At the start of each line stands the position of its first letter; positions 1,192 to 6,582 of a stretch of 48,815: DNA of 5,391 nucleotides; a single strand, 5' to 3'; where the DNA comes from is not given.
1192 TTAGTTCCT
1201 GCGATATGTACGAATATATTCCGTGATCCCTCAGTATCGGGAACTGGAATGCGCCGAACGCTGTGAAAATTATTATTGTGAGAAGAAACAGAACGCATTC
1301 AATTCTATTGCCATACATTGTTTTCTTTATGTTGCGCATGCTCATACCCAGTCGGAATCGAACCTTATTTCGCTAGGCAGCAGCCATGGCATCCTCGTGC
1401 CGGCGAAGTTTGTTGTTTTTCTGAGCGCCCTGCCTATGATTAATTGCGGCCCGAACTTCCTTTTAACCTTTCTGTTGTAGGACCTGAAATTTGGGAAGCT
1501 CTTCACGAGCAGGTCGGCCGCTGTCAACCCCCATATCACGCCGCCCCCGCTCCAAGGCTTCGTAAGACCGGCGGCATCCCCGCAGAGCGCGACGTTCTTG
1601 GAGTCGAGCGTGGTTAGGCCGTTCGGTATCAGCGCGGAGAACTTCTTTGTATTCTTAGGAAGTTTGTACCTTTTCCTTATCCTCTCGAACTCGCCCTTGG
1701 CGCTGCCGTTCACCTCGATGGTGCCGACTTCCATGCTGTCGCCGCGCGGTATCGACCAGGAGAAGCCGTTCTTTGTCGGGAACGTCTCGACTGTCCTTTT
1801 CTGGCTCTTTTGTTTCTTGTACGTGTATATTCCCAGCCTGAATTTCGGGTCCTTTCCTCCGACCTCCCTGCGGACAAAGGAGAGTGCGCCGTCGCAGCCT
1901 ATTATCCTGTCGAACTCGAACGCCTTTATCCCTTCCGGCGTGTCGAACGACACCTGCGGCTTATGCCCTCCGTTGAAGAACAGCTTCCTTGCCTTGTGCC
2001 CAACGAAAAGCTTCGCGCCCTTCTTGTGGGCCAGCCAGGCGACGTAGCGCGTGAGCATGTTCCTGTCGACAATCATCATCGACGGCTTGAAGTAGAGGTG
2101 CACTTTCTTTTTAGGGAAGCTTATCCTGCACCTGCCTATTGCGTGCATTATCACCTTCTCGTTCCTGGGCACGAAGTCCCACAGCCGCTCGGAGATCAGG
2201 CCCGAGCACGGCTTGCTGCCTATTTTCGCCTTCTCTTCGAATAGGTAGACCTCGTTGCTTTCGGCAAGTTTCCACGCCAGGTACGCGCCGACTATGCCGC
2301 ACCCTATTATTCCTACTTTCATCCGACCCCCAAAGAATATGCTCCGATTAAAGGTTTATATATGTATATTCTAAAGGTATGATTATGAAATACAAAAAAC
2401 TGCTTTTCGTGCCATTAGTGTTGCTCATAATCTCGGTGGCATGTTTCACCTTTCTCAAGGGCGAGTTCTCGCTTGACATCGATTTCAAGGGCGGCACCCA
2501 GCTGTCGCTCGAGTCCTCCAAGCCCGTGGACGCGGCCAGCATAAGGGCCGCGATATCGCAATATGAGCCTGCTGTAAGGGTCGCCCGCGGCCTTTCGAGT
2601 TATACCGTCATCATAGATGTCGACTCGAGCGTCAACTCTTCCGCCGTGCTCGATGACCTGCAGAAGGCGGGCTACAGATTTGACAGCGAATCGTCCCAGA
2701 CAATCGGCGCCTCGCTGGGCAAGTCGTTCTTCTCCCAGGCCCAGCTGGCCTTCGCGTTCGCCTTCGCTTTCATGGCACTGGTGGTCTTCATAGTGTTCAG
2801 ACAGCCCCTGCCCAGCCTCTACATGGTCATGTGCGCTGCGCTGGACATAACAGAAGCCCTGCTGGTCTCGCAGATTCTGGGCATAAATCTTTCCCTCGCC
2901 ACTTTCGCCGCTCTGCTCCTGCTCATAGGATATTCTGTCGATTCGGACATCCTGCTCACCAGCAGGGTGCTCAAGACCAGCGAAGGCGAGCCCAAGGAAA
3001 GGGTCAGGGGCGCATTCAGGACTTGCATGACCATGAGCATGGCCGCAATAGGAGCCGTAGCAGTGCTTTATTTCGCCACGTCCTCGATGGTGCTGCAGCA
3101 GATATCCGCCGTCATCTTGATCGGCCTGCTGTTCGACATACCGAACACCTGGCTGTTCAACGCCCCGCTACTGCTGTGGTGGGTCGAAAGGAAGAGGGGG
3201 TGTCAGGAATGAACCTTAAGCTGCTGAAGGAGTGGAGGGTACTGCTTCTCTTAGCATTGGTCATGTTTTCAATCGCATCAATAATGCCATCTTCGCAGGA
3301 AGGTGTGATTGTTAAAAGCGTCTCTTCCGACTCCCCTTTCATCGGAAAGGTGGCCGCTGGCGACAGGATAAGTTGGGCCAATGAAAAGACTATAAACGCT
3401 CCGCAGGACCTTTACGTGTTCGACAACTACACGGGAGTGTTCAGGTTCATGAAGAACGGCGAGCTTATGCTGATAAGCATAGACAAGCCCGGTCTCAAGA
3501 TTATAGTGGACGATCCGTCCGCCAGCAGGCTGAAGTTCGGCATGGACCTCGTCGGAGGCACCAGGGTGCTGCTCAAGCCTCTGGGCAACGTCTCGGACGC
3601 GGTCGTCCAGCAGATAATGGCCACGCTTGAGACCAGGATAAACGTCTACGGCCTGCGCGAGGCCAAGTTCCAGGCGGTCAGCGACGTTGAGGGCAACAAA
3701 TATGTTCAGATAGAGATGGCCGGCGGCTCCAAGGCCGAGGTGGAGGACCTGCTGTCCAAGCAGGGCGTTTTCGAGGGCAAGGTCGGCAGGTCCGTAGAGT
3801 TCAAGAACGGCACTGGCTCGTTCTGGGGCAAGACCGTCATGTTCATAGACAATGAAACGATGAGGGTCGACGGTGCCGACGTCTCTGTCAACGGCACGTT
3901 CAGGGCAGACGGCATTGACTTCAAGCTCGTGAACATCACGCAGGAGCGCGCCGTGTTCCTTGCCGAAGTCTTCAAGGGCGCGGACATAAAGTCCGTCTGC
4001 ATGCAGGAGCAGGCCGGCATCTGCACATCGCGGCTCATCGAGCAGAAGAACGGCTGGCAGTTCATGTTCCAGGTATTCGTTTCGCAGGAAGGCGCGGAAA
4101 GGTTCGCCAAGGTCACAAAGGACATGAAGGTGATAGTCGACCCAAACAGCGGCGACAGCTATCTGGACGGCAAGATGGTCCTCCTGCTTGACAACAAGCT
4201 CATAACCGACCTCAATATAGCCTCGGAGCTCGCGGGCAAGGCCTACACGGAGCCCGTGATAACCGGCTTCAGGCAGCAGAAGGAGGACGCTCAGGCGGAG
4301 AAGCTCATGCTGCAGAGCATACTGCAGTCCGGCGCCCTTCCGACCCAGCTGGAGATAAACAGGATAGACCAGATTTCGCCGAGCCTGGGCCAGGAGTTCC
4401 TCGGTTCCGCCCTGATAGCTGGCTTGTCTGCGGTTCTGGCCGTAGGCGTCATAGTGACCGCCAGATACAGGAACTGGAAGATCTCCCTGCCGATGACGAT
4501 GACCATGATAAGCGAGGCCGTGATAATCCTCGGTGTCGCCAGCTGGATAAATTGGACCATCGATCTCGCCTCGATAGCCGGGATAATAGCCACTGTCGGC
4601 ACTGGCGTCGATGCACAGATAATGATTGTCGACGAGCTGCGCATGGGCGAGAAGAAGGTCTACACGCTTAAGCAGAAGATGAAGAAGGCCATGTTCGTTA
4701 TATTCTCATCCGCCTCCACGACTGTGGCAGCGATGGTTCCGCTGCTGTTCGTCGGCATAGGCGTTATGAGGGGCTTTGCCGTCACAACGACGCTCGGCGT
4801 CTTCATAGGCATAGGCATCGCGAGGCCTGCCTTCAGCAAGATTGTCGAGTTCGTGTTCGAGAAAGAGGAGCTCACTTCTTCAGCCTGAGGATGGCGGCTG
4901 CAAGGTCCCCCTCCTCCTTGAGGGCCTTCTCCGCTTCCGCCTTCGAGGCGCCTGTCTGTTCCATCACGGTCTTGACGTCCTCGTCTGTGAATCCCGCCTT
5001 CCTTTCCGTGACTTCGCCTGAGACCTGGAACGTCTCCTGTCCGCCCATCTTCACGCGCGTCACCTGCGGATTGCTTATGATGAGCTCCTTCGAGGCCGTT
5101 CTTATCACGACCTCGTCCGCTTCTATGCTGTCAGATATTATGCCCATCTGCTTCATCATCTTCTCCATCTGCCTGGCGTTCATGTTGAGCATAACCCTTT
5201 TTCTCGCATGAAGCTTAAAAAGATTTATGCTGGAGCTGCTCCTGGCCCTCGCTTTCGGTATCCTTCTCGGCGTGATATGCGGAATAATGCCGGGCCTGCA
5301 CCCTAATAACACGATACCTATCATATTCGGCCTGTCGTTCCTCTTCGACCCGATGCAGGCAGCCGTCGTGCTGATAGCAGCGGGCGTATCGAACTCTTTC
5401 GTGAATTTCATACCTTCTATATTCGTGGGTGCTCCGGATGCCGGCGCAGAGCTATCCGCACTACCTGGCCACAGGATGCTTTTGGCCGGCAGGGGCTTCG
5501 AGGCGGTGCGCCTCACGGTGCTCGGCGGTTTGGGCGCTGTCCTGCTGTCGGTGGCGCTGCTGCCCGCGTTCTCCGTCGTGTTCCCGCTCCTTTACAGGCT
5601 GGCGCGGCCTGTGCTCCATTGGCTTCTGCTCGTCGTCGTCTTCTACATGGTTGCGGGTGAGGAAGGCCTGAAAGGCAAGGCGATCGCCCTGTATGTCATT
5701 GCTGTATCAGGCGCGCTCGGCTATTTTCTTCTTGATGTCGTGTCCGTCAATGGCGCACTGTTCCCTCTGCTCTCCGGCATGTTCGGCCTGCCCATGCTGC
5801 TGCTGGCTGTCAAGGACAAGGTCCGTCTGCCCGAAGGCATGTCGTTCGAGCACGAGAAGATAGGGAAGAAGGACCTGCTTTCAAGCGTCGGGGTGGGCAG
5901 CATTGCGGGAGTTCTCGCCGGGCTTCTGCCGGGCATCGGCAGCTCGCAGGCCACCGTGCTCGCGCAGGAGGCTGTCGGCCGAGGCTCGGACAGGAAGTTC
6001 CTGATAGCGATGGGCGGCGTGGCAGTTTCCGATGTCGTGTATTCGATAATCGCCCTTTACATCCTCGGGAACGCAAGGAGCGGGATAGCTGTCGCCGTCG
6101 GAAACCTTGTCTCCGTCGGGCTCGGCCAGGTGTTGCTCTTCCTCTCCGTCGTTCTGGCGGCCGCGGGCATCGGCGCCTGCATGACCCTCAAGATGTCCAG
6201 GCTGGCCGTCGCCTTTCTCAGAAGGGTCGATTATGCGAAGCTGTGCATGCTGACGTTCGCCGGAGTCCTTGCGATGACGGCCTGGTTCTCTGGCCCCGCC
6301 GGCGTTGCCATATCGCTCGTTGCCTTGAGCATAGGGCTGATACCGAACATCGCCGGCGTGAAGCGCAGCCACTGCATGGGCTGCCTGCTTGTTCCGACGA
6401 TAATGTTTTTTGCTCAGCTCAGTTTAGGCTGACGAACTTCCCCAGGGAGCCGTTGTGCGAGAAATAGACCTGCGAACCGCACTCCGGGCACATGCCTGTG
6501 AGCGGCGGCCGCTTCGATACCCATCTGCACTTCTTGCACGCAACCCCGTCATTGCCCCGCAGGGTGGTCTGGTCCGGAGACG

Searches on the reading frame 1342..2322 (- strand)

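Call 72: search_protein_families(library=pfam, proteins=[window:1342-2322:-], max_evalue=0.00001)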
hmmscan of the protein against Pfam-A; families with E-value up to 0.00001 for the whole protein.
window:1342-2322:- (326 aa): 2 families
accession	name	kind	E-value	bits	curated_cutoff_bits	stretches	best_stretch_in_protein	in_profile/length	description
PF01266.30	DAO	-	7.6e-07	29.4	27.9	0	3-42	2-45/353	FAD dependent oxidoreductase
PF01494.25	FAD_binding_3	-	4.6e-06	26.5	22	0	74-157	85-170/349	FAD binding domain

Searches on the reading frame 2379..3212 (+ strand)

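Call 86: search_protein_families(library=pfam, proteins=[window:2379-3212:+], max_evalue=0.0001)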
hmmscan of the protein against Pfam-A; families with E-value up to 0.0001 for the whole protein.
window:2379-3212:+ (277 aa): 1 family
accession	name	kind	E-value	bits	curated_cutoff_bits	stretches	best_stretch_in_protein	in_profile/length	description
PF02355.23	SecD_SecF_C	-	1.8e-29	102.9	20.5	1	94-270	6-188/189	Protein export membrane protein SecD/SecF, C-terminal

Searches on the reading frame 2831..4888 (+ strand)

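Call 72: search_protein_families(library=pfam, proteins=[window:2831-4888:+], max_evalue=0.00001)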
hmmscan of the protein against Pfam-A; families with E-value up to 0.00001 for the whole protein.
window:2831-4888:+ (685 aa): 1 family
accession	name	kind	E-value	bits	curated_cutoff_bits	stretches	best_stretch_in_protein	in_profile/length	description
PF02355.23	SecD_SecF_C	-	1.1e-17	64.6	20.5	1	506-661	12-172/189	Protein export membrane protein SecD/SecF, C-terminal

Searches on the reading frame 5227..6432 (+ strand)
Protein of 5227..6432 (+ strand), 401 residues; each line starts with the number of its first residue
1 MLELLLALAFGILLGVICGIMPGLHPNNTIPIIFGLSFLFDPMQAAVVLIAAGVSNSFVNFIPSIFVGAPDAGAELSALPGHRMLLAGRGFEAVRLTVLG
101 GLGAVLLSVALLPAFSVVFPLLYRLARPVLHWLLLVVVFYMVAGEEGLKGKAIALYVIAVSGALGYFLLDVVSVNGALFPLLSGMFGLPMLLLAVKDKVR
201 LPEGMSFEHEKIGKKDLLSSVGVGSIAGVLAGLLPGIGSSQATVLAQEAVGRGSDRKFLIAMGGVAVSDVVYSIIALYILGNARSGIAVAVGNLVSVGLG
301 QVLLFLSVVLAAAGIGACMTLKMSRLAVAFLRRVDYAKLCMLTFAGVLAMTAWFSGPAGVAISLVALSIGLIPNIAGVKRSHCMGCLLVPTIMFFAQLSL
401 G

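Call 72: search_protein_families(library=pfam, proteins=[window:5227-6432:+], max_evalue=0.00001)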
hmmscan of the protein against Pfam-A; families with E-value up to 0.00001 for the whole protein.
window:5227-6432:+ (401 aa): 1 family
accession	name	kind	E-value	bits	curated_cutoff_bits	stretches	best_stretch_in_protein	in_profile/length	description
PF01970.21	TctA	-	9.4e-48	163.3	28.9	1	5-384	1-422/423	Tripartite tricarboxylate transporter TctA family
